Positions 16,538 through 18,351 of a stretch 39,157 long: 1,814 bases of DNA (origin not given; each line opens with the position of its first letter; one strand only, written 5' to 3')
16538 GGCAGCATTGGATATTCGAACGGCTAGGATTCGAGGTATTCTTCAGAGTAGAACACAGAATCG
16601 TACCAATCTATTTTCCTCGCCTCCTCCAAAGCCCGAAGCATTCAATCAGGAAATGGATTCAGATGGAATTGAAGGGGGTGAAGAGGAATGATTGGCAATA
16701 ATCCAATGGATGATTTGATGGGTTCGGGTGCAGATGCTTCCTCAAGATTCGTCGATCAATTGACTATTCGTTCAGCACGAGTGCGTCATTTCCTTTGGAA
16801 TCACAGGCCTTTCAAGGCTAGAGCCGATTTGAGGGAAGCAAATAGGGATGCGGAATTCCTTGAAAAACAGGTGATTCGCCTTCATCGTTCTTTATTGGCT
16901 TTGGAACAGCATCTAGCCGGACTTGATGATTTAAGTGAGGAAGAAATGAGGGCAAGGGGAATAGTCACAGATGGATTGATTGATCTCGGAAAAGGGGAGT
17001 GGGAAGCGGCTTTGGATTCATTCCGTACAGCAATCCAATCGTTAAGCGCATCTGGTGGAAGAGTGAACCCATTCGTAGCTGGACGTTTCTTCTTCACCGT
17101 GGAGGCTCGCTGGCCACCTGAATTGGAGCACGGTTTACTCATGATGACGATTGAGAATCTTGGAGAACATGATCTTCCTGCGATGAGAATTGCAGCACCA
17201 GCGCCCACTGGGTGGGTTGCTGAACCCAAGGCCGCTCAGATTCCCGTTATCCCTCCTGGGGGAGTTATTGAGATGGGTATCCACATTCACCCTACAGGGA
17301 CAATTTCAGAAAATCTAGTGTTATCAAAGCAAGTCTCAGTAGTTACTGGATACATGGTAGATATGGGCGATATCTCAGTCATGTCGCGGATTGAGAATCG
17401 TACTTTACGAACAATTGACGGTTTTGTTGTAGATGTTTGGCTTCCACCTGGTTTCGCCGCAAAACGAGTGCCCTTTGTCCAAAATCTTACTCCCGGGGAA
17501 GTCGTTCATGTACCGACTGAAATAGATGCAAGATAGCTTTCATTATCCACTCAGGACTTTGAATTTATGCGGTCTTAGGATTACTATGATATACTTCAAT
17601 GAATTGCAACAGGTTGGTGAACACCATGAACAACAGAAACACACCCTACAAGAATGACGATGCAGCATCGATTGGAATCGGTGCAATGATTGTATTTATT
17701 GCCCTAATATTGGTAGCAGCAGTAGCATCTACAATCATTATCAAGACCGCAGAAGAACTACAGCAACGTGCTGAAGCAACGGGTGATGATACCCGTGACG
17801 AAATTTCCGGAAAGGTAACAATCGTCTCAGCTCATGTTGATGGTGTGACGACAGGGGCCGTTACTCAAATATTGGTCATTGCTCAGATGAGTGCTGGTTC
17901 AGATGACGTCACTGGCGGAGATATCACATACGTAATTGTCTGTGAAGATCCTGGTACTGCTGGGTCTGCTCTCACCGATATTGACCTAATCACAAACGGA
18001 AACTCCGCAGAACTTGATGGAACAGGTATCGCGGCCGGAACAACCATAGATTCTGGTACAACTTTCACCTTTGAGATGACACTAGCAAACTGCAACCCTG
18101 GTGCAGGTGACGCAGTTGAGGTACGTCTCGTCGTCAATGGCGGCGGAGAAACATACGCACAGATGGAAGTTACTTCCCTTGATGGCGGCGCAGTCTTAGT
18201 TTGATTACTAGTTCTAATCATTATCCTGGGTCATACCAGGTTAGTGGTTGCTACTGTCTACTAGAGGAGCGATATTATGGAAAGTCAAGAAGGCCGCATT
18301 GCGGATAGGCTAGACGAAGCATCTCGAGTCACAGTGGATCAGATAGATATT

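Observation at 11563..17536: Translationally coupled three-gene module (small helical protein, giant multi-beta-sandwich protein with polytopic membrane base, signal-less beta-sandwich protein) directly upstream of the archaellum operon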

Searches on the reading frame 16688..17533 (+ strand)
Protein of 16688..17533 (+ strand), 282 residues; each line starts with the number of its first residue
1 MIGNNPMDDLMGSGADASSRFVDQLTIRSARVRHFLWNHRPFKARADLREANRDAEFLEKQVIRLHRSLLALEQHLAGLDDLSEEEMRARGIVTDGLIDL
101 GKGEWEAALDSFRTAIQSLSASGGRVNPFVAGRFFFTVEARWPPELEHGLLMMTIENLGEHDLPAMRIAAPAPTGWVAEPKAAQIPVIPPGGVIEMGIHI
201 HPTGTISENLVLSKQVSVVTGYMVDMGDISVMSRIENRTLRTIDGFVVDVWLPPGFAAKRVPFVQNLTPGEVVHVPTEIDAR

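Call 6: search_protein_families(library=pfam, proteins=[window:16688-17533:+], max_evalue=0.1)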
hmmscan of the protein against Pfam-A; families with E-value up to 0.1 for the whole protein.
window:16688-17533:+ (282 aa): 2 families
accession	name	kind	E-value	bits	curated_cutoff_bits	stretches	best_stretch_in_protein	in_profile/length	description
PF10633.15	NPCBM_assoc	-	0.0031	18.1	24.4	1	153-203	11-61/78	NPCBM-associated, NEW3 domain of alpha-galactosidase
PF07219.19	HemY_N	-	0.044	14.3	31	1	65-119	36-89/107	HemY protein N-terminus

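Call 12: find_homologous_proteins(query=window:16688-17533:+, max_evalue=0.001)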
Query window:16688-17533:+ (282 aa): 36 proteins with E <= 0.001 among 1519 candidates.
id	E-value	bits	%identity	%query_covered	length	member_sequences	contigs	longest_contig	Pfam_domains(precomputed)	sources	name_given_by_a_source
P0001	1.5e-172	590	92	100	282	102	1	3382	-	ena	-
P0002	1.4e-171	587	92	100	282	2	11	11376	-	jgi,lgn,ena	-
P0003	3.6e-171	586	91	100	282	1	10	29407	-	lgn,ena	-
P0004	1.3e-170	584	91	100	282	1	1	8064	-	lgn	-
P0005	2.5e-144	498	75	100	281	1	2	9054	-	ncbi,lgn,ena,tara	tara:strand:- start:625 stop:1470 length:846 start_codon:yes stop_codon:yes gene_type:complete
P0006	9.0e-144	496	75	100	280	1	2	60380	-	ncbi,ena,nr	ncbi:MAG: hypothetical protein CMB13_00580 [Euryarchaeota archaeon]|nr:hypothetical protein [Euryarc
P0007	2.4e-143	495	75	100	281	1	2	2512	-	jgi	jgi:hypothetical protein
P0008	3.2e-143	494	75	100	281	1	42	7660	-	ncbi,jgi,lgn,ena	jgi:hypothetical protein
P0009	4.4e-143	494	75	100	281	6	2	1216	-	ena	-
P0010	6.1e-143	493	74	100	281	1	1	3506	-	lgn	-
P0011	6.5e-143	493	75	100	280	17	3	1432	-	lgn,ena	-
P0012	8.0e-143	493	74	100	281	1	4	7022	-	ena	-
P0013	8.3e-143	493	75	100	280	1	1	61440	-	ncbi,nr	ncbi:MAG: hypothetical protein CL981_01425 [Euryarchaeota archaeon]|nr:hypothetical protein [Euryarc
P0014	8.5e-143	493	74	100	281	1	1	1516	-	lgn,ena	-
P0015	8.6e-143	493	75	100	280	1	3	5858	-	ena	-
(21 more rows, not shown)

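Call 27: search_protein_families(library=ncbifam, proteins=[window:16688-17533:+], max_evalue=0.1)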
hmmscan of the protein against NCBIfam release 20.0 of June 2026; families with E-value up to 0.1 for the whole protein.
window:16688-17533:+ (282 aa): 0 families

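Call 29: find_homologous_proteins(query=A2, max_evalue=0.001)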
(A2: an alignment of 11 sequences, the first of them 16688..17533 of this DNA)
Query A2 (11 sequences) (282 aa, profile of the alignment): 63 proteins with E <= 0.001 among 8000 candidates.
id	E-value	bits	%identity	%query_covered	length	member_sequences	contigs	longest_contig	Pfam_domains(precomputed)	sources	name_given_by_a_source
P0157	3.8e-120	419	26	84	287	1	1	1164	-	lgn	-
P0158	5.7e-120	418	26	84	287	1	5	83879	-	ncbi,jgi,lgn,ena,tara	tara:strand:- start:5104 stop:5967 length:864 start_codon:yes stop_codon:yes gene_type:complete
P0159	3.2e-119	416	26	84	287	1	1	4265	PF10633.16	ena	-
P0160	8.4e-119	414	26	84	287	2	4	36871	-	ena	-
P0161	9.3e-119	414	26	84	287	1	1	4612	-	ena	-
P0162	2.7e-115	403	28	84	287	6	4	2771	PF10633.16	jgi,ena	-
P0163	2.4e-113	396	26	84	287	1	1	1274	-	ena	-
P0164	3.1e-113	396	27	84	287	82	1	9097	PF10633.16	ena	-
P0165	1.6e-112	394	26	84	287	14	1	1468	PF10633.16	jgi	jgi:hypothetical protein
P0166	6.2e-112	392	27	84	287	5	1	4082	PF10633.16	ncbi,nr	ncbi:MAG: hypothetical protein VX473_03540 [Candidatus Thermoplasmatota archaeon]|nr:hypothetical pr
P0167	2.1e-111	390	26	81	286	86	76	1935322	PF10633.16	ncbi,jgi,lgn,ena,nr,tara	ncbi:MAG: hypothetical protein CMA73_04685 [Euryarchaeota archaeon]|jgi:hypothetical protein|nr:hypo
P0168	4.3e-110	386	27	84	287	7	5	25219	PF10633.16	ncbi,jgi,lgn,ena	-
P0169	1.0e-109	384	25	84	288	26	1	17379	PF10633.16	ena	-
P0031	1.7e-108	380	73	100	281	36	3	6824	-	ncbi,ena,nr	ncbi:MAG TPA: hypothetical protein HA345_01200 [Candidatus Thalassarchaeaceae archaeon]|nr:MAG TPA: 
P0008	5.6e-106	372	75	100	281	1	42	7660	-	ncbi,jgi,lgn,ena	jgi:hypothetical protein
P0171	2.5e-104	367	28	84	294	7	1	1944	PF10633.16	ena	-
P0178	2.9e-101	357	27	85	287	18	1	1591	PF10633.16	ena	-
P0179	1.4e-100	354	27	84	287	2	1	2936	PF10633.16,PF02883.27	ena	-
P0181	8.2e-97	342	27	63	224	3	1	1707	PF10633.16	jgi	jgi:hypothetical protein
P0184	5.4e-67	244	33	94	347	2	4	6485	-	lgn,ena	-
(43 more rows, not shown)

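Call 33: search_solved_structures(query=A2, max_evalue=10, show_alignments=2)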
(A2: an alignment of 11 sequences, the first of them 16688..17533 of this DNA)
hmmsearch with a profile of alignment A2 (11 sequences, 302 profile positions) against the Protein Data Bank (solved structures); distinct sequences matched with E-value up to 10: 39.
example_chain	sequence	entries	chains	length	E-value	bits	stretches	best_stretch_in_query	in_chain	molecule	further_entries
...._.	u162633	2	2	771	0.00062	22.2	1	165-218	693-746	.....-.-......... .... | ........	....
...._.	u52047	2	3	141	0.02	17.2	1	28-124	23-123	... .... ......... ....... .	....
5dol_A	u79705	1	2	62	0.069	15.5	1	66-114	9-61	Initiation-control protein YabA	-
9iho_T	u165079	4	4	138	0.3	13.3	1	204-255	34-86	Acyl carrier protein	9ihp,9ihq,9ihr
6gaj_A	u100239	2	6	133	0.31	13.3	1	51-136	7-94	Outer capsid protein sigma-1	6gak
1zit_A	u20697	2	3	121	0.32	13.3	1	259-289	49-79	transcriptional regulator (NtrC family)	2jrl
6h9m_A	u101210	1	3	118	0.35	13.2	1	17-90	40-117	Coiled-coil domain-containing protein 90B, mitochondrial,General control protein GCN4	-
1l4a_B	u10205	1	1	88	0.42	12.9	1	59-118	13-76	S-SYNTAXIN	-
7x5d_A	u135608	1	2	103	0.46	12.7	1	22-100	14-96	Lamin-A/C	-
8qox_B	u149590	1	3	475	0.55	12.5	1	43-127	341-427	Conserved membrane protein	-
2qfc_A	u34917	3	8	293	0.56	12.5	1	64-138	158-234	PlcR protein | Transcriptional activator PlcR protein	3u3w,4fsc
7o92_A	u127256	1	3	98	0.61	12.4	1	60-134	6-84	hypothetical protein UY81_C0065G0003 residues 18-54 from Candidatus Giovannonibacteria bac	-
5hiu_A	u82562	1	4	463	0.73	12.1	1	73-147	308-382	GTPase activator-like protein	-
4f7g_B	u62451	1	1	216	0.88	11.8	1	24-116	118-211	Talin-1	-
6uui_X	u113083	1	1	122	0.92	11.8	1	57-136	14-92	Keratin, type I cytoskeletal 10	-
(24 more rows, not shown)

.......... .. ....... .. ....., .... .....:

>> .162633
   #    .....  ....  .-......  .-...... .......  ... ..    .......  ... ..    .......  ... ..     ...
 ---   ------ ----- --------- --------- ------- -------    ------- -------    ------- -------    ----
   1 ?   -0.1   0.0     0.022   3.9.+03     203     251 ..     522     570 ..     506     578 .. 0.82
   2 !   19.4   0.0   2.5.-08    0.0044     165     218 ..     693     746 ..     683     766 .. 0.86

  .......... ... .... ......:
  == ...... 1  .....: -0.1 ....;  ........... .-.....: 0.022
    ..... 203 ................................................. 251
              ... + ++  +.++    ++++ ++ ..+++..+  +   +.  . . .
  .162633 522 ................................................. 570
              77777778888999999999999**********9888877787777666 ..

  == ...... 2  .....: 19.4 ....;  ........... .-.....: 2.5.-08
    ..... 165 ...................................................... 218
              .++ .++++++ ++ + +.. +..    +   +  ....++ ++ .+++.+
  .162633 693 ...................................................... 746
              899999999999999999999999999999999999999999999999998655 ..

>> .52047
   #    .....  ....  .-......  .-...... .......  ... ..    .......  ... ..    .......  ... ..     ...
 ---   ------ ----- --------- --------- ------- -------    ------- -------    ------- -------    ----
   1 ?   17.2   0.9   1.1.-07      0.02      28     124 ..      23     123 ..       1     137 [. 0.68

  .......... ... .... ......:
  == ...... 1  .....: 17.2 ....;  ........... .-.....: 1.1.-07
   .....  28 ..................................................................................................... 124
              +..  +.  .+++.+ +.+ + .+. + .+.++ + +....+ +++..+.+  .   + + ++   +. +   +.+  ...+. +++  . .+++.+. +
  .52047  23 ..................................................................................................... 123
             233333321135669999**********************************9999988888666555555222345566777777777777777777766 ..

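Call 38: predict_structure(alignment_id=A4)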
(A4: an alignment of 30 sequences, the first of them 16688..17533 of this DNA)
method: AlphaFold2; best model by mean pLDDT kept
length: 282 residues; sequences in the alignment: 30
mean_pLDDT: 81.4   pTM: 0.73
mean pLDDT of the five models: 81.4, 80.3, 80.0, 77.3, 73.3
residues with pLDDT >= 90: 76; 70-90: 167; 50-70: 22; < 50: 17
segments of 3 or more residues with pLDDT < 50: 1-17
pLDDT, mean of each block of 10 residues (from residue 1): 32 46 78 86 87 82 84 83 85 92 86 84 69 89 79 92 84 85 90 93 64 77 86 92 88 86 92 92 62
secondary structure, 60 per line:
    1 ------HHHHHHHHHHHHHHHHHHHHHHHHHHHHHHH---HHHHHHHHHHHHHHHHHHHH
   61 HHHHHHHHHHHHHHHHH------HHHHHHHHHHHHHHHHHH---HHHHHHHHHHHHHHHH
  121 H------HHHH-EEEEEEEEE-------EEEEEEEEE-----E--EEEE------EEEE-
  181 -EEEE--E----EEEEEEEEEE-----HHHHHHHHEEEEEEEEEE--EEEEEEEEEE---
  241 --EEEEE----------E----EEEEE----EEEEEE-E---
elements in order: H7-37 H41-77 H84-101 H105-121 H128-131 E133-141 E149-157 E166-169 E176-179 E182-185 E193-202 H208-215 E216-225 E228-237 E243-247 E263-267 E272-277

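Call 41: fold_search(model_id=the predicted structure, library=pdb)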
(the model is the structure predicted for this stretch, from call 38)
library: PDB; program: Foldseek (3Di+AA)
matches with E <= 10: 787; with E <= 0.001: 2
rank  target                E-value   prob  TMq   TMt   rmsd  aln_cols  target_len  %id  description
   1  8bl6                  5.1e-04  0.99  0.16  0.27  15.3       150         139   10  De novo single-chain immunoglobulin dimer scIg12+EF3a (released 2023-10-04)
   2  7e1y_A                6.4e-04  1.00  0.26  0.16   9.4       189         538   16  Staphylothermus marinus amylopullulanase -SmApu (released 2022-02-09)
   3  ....                  2.3e-03  1.00  0.24  0.10   4.3       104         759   12  Lacto-N-biosidase from Trueperella pyogenes (released 2024-10-09)
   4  6fwy_C                3.0e-03  0.38  0.15  0.16  19.2       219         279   10  Thioester domain of the Enterococcus faecium TIE86 protein (released 2018-08-08)
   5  6fwy_A                3.4e-03  0.33  0.16  0.16  18.9       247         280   11  Thioester domain of the Enterococcus faecium TIE86 protein (released 2018-08-08)
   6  9n9j_6                4.0e-03  1.00  0.23  0.37   6.2       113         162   12  Structure of a GRP94 folding intermediate engaged with a CCDC134- and FKBP11-bound secretory translocon (released 2025-11-19)
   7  1ex0_B                7.9e-03  0.84  0.20  0.09  16.8       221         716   11  HUMAN FACTOR XIII, MUTANT W279F ZYMOGEN (released 2003-12-23)
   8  8rjc_6                1.1e-02  1.00  0.22  0.37   6.3       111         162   12  Structure of the rabbit 80S ribosome stalled on a 2-TMD rhodopsin intermediate in complex with Sec61-TRAP, open confor (released 2024-01-24)
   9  7sqc_M1               1.2e-02  0.72  0.18  0.10  16.0       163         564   13  Ciliary C1 central pair apparatus isolated from Chlamydomonas reinhardtii (released 2022-04-13)
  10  6gfu                  1.2e-02  0.35  0.16  0.13  16.3       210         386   11  Crystal structure of an ancient sequence-reconstructed Elongation Factor Tu (node 262) (released 2019-05-22)
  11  7x14_A                1.3e-02  0.94  0.17  0.30   6.1        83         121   13  Crystal structure of phospho-FFAT motif of MIGA2 bound to VAPB (released 2022-09-14)
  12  9dnm_A                1.3e-02  0.28  0.15  0.11  17.5       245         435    8  Structure of rat beta-arrestin 1 bound to allosteric inhibitor (released 2025-01-22)
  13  8b5l_v                1.5e-02  1.00  0.23  0.38   5.9       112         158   12  Cryo-EM structure of ribosome-Sec61-TRAP (TRanslocon Associated Protein) translocon complex (released 2023-03-01)
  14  8b6l_F                1.8e-02  0.99  0.23  0.39   6.2       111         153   13  Subtomogram average of the human Sec61-TRAP-OSTA-translocon (released 2022-12-07)
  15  6kzb_C                1.8e-02  0.72  0.21  0.10  15.2       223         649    9  Transglutaminase2 complexed with calcium (released 2020-12-09)
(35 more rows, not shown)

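Call 62: search_protein_families(library=pfam, alignment_id=A2, max_evalue=0.1)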
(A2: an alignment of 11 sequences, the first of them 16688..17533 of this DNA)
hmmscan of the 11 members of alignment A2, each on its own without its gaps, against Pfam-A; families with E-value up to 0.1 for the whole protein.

A. member 1, window:16688-17533:+ (282 aa): 2 families
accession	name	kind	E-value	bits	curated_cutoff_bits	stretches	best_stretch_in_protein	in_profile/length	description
PF10633.15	NPCBM_assoc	-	0.0031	18.1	24.4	1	153-203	11-61/78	NPCBM-associated, NEW3 domain of alpha-galactosidase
PF07219.19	HemY_N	-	0.044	14.3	31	1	65-119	36-89/107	HemY protein N-terminus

B. families by the number of members that match (of 11 scanned): 8 families
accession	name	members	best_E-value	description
PF10633.15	NPCBM_assoc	9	1.1e-05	NPCBM-associated, NEW3 domain of alpha-galactosidase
PF06160.17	EzrA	3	0.00061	Septation ring formation regulator, EzrA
PF02883.26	Alpha_adaptinC2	2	8.2e-05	Adaptin C-terminal domain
PF07219.19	HemY_N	2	0.027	HemY protein N-terminus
PF10602.15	RPN7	1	0.00088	26S proteasome subunit RPN7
PF10473.14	CENP-F_leu_zip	1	0.0083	Leucine-rich repeats of kinetochore protein Cenp-F/LEK1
PF24627.1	PUMA_CC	1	0.0092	PUMA coiled-coil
PF14644.12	DUF4456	1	0.053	Domain of unknown function (DUF4456)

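Call 79: find_encoding_contigs(protein=P0167, flank=10000, max_places=3)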
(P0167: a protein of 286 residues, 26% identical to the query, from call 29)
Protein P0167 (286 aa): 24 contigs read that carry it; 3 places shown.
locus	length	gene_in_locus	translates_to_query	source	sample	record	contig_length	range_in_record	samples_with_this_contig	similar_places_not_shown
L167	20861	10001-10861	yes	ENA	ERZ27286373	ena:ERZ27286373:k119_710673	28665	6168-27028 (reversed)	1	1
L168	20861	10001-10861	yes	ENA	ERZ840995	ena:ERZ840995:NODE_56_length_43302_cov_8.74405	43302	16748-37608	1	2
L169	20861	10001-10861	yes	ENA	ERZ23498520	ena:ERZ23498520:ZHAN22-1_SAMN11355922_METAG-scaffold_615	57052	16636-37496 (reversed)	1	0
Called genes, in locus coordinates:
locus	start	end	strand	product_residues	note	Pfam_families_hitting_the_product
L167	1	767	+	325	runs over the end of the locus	-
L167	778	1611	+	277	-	-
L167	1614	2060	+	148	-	-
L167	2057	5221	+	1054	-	-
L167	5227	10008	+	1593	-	PF23619:Ig_VWA7 (faint), PF10633:NPCBM_assoc (faint), PF11614:FixG_C (faint)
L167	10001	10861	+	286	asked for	PF10633:NPCBM_assoc (faint)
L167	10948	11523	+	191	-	PF01917:Flagellin_arch-type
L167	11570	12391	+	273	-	-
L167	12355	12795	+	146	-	-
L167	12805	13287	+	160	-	PF01917:Flagellin_arch-type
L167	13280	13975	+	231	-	PF06745:ATPase, PF13401:AAA_22 (faint)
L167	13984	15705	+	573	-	PF13401:AAA_22 (faint), PF00437:T2SSE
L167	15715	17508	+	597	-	PF00482:T2SSF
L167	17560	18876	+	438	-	PF00924:MS_channel_2nd, PF21082:MS_channel_3rd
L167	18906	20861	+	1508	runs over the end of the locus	-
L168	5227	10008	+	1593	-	PF23619:Ig_VWA7 (faint), PF10633:NPCBM_assoc (faint), PF11614:FixG_C (faint)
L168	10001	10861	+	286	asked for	PF10633:NPCBM_assoc (faint)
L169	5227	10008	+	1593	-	PF23619:Ig_VWA7 (faint), PF10633:NPCBM_assoc (faint), PF11614:FixG_C (faint)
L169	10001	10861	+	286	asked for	PF10633:NPCBM_assoc (faint)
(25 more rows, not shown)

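Call 80: find_encoding_contigs(protein=P0184, flank=10000, max_places=3)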
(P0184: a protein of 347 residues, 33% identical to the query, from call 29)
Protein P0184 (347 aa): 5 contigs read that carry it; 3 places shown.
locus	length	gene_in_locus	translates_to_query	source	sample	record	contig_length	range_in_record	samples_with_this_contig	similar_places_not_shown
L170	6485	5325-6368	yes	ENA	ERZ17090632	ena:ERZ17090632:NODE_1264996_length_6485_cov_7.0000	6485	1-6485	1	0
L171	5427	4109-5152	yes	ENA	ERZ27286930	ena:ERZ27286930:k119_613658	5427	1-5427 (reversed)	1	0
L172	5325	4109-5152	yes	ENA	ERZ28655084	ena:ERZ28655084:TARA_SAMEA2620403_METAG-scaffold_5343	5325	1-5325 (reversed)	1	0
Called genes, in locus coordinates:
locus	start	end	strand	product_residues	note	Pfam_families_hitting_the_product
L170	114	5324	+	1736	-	-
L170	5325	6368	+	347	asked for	-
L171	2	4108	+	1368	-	?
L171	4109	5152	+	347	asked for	-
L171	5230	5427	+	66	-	?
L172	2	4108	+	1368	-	?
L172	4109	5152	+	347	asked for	-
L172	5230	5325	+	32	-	?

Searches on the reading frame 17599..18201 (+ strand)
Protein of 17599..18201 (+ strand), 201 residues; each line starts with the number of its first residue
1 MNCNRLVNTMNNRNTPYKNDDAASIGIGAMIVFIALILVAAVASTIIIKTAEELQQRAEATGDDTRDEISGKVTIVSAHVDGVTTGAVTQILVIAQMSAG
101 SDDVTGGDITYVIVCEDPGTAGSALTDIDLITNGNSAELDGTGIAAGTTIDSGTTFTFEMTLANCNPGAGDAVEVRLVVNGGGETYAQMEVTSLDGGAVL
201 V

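Call 6: search_protein_families(library=pfam, proteins=[window:17599-18201:+], max_evalue=0.1)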
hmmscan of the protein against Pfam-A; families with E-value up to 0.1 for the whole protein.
window:17599-18201:+ (201 aa): 2 families
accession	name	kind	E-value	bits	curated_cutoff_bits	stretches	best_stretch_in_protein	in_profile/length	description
PF01917.21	Arch_flagellin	-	2.5e-17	64.1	29.5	1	23-178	1-151/162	Archaebacterial flagellin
PF07705.17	CARDB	-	0.052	14.2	22.7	0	150-198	15-61/101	CARDB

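Call 27: search_protein_families(library=ncbifam, proteins=[window:17599-18201:+], max_evalue=0.1)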
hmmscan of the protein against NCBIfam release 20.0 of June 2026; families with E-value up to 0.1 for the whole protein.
window:17599-18201:+ (201 aa): 2 families
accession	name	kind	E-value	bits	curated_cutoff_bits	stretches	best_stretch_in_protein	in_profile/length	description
NF006325.0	PRK08541.1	subfamily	7.6e-19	68.4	210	1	21-104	8-92/221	flagellin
NF052591.1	ArlG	equivalog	4e-06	26.9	110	1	23-81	2-60/148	archaellum stator protein ArlG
